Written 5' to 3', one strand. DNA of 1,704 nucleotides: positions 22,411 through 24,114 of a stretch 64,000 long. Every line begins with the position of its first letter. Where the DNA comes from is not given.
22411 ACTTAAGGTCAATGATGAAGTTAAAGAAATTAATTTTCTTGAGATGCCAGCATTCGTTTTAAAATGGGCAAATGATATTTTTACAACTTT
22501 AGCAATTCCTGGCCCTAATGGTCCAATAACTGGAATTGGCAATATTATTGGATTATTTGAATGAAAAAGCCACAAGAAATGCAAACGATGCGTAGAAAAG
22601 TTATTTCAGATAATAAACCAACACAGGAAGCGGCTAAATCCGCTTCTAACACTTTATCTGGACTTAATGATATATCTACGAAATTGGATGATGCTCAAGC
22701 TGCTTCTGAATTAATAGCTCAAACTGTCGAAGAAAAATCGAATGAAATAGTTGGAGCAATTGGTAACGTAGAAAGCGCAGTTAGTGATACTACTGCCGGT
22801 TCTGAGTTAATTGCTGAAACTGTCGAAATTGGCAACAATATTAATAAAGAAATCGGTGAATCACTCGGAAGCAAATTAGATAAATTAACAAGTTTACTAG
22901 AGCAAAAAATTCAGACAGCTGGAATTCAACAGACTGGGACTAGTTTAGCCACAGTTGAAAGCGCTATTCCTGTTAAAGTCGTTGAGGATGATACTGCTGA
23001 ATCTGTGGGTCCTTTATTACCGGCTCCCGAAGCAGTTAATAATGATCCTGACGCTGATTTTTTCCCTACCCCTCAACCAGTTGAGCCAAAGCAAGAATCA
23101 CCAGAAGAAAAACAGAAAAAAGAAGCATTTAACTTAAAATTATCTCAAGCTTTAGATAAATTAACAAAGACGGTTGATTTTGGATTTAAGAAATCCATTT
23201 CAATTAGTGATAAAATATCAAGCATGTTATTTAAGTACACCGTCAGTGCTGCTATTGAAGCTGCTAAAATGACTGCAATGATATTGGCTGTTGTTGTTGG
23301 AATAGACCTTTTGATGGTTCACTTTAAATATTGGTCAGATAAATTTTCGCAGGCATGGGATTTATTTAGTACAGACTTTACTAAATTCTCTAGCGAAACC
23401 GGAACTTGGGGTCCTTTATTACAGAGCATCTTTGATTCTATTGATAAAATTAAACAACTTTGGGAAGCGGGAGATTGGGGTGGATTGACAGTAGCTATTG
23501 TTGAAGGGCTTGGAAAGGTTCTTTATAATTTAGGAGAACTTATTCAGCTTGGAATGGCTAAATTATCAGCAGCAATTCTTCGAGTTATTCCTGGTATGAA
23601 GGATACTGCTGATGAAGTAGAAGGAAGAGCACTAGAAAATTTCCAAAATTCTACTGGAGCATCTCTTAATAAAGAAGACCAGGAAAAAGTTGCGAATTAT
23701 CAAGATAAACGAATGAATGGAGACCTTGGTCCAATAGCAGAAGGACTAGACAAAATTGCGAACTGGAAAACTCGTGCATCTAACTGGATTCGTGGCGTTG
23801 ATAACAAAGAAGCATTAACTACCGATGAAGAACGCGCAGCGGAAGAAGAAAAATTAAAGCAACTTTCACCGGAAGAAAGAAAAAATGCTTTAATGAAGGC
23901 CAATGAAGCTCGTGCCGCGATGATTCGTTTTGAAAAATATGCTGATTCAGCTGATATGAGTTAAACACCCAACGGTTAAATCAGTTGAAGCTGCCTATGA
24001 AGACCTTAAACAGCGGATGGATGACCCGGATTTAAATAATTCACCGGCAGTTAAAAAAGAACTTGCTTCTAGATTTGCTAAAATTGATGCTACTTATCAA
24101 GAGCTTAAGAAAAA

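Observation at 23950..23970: Single-nucleotide frameshift splits essential gene 29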

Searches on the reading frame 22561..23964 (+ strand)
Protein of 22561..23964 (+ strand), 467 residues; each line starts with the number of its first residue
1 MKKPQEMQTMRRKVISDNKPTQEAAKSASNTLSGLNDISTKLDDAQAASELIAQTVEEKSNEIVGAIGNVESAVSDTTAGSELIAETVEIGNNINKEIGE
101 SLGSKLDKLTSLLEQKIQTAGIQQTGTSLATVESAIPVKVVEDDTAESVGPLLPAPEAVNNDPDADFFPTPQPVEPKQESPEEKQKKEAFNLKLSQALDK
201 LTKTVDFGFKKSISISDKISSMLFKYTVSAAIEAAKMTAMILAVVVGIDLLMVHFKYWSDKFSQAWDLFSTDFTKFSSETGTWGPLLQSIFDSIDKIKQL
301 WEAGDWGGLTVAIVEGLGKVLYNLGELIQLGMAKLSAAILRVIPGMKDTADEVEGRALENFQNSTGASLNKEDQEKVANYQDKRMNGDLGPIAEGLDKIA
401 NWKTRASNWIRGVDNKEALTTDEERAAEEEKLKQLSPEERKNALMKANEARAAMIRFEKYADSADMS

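Call 17: find_encoding_contigs(protein=window:22561-23964:+, flank=3000, max_places=10)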
Protein window:22561-23964:+ (467 aa): no gene with exactly this product is on record in the collection.

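Call 18: list_cluster_members(proteins=[window:22561-23964:+, window:24017-24334:+, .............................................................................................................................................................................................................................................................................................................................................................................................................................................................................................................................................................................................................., window:24343-25437:+, window:25437-26402:+])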
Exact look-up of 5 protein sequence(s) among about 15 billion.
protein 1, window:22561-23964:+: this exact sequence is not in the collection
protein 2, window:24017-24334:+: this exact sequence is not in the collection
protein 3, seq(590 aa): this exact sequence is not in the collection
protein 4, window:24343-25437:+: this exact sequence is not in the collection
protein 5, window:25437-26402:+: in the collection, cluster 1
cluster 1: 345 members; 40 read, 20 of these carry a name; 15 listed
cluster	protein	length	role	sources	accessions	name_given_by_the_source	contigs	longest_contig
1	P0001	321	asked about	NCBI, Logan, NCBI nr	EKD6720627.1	baseplate subunit [Shigella sonnei]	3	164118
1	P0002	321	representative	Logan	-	-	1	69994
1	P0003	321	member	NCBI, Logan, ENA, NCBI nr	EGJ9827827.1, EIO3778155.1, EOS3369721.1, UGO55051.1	putative baseplate subunit [Escherichia phage JLBYU24] | baseplate subunit [Escherichia coli]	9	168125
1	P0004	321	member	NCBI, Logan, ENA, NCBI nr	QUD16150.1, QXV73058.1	tail assembly protein [Escherichia phage vB_EcoM_Shinka] | baseplate tail tube initiator [Escherichia phage vB_EcoM_SYGD1]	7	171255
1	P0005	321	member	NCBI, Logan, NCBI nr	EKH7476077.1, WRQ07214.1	baseplate subunit [Escherichia coli]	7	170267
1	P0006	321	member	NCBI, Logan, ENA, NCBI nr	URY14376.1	baseplate hub protein [Shigella phage ESh29]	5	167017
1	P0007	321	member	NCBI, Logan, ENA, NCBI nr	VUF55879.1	hypothetical protein [Escherichia phage T4_ev240]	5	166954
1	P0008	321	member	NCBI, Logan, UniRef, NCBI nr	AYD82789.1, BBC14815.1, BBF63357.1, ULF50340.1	baseplate subunit [Escherichia phage T2] | Baseplate subunit n=3 Tax=root TaxID=1 RepID=A0A2Z5WKW4_BPT2 | tail tube [Escherichia phage T2]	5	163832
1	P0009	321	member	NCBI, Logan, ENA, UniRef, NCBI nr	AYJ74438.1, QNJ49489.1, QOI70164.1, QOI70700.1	tail assembly protein [Yersinia phage PYPS2T] | Baseplate tail tube initiator protein n=1 Tax=Yersinia phage PYPS2T TaxID=2321390 ... | tail tube [Yersinia phage PYPS2T]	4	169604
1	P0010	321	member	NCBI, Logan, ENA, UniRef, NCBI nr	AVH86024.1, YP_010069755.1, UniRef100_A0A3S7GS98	putative baseplate subunit [Escherichia phage vB_EcoM-G28] | Putative baseplate subunit n=1 Tax=Escherichia phage vB_EcoM-G28 TaxID=2081604 ... | tail tube [Escherichia phage vB_EcoM-G28]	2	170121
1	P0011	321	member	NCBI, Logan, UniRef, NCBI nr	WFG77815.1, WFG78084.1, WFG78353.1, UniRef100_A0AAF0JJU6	tail tube [Escherichia phage vB_VIPECOOM01] | Tail tube n=3 Tax=Tequatrovirus vipecoom TaxID=3350239 RepID=A0AAF0JJU6_9CAUD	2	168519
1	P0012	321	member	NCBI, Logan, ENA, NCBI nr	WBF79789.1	baseplate subunit [Escherichia phage vB_Eco_F25]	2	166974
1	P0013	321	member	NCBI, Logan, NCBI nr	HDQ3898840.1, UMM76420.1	tail assembly protein [Escherichia phage UTI-E4]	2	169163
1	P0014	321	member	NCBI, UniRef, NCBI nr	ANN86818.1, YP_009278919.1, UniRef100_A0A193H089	tail assembly protein [Shigella phage SHFML-26] | Tail assembly protein n=1 Tax=Shigella phage SHFML-26 TaxID=1863009 RepID=A0A193H089_9CAUD | tail tube [Shigella phage SHFML-26]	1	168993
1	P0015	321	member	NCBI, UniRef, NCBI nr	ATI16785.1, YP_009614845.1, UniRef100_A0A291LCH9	baseplate subunit [Shigella phage Sf22] | Baseplate subunit n=1 Tax=Shigella phage Sf22 TaxID=2024320 RepID=A0A291LCH9_9CAUD | tail tube [Shigella phage Sf22]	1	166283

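Call 24: search_protein_families(library=pfam, proteins=[window:22561-23961:+], max_evalue=0.01)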
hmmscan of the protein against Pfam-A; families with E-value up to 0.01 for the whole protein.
window:22561-23961:+ (467 aa): 1 family
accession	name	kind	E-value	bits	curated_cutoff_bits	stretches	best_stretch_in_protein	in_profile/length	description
PF25671.1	T4_Tape_measure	-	0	1084.1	27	1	1-467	1-467/590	Phage T4-tail tape measure protein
